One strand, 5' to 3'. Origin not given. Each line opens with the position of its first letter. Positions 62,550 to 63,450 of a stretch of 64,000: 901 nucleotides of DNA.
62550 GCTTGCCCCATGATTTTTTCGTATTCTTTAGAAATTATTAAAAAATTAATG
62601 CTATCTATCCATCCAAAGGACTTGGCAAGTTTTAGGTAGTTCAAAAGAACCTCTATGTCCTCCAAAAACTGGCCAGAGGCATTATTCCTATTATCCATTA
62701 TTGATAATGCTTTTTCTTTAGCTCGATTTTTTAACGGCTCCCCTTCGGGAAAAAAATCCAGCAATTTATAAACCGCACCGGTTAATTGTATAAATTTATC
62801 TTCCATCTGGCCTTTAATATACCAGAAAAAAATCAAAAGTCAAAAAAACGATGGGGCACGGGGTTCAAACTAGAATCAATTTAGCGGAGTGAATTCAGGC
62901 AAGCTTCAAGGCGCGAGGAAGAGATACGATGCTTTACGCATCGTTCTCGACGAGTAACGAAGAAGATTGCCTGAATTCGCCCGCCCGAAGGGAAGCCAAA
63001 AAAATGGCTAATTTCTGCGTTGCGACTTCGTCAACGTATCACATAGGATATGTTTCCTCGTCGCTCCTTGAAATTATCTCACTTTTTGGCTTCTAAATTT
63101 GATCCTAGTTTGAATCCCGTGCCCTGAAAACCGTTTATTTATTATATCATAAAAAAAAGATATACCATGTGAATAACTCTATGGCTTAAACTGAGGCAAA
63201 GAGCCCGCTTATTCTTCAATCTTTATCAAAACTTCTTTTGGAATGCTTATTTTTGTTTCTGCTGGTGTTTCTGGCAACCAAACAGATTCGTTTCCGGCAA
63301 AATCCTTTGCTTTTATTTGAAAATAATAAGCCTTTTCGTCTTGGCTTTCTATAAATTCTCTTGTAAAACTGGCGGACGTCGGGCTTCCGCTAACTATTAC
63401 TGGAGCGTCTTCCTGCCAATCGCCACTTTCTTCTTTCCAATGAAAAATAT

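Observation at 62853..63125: GC-enriched, multi-hairpin element of about 270 nt closed by a 29-bp helix: unclassified structured RNA or MITE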

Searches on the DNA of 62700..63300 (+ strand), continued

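Call 81: search_with_rna_model(model_id=R1, sources=[L099, L100, L101, L102, L103, L104, L105, L106], max_evalue=1, show_alignments=3)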
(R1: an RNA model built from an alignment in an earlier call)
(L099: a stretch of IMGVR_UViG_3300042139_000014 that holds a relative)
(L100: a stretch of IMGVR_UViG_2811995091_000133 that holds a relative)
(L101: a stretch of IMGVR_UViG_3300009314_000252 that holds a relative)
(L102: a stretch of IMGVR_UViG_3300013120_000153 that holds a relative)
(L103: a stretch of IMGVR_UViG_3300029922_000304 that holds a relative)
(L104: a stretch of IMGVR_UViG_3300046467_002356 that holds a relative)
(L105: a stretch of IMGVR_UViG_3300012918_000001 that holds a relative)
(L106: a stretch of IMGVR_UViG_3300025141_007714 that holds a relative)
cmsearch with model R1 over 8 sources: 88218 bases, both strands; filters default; matches with E-value up to 1: 0.
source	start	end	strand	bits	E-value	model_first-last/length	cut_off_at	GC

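Call 89: search_rna_families(sources=[L098, L075, L047], threshold=evalue, max_evalue=1)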
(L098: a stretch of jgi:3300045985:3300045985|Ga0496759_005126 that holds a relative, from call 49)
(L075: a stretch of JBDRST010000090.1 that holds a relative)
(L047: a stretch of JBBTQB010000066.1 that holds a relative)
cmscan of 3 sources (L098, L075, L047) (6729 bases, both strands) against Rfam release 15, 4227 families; matches with E-value up to 1: 1.
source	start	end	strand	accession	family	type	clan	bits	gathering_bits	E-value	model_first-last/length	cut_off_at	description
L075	1440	1488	+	RF04133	MIR2646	Gene; miRNA;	-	19.6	245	0.7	1-256/256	no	MIR2646 microRNA precursor family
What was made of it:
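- On Any Rfam 15 family: Nothing was found in L098, L075 or L047 (call 89).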

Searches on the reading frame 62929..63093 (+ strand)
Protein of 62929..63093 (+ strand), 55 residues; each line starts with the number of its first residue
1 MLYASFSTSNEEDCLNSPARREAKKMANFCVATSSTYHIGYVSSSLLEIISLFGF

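Call 47: find_homologous_proteins(query=window:62929-63093:+, max_evalue=1)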
Query seq(55 aa) (55 aa): 1 proteins with E <= 1 among 1 candidates.
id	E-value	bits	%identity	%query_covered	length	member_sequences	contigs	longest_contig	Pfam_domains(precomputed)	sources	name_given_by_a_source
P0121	5.9e-5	40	92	45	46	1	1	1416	-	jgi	jgi:hypothetical protein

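Call 49: find_encoding_contigs(protein=P0121, flank=5000, max_places=5)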
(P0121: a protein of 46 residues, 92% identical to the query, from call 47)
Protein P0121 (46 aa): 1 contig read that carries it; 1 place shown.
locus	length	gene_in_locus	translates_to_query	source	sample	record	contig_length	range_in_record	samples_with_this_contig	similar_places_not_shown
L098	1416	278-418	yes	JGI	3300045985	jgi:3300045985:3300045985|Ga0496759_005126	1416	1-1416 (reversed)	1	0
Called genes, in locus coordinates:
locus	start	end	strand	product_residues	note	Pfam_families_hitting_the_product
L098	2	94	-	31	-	?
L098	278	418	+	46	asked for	-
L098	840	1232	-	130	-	PF04402:SIMPL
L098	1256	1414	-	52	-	?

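Call 64: search_protein_representatives(protein=window:62929-63093:+)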
Query: 55 residues. Proteins with E-value up to 0.001 (for the whole library): 1; up to 1e-10: 0; up to 1e-30: 0. The best 1 are listed.
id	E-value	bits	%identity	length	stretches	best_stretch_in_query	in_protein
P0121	1.9e-05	40.4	63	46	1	1-38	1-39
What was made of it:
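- Tried and rejected: The exhaustive HMMER search with the 55-aa spurious ORF found only P0121 again (call 64).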
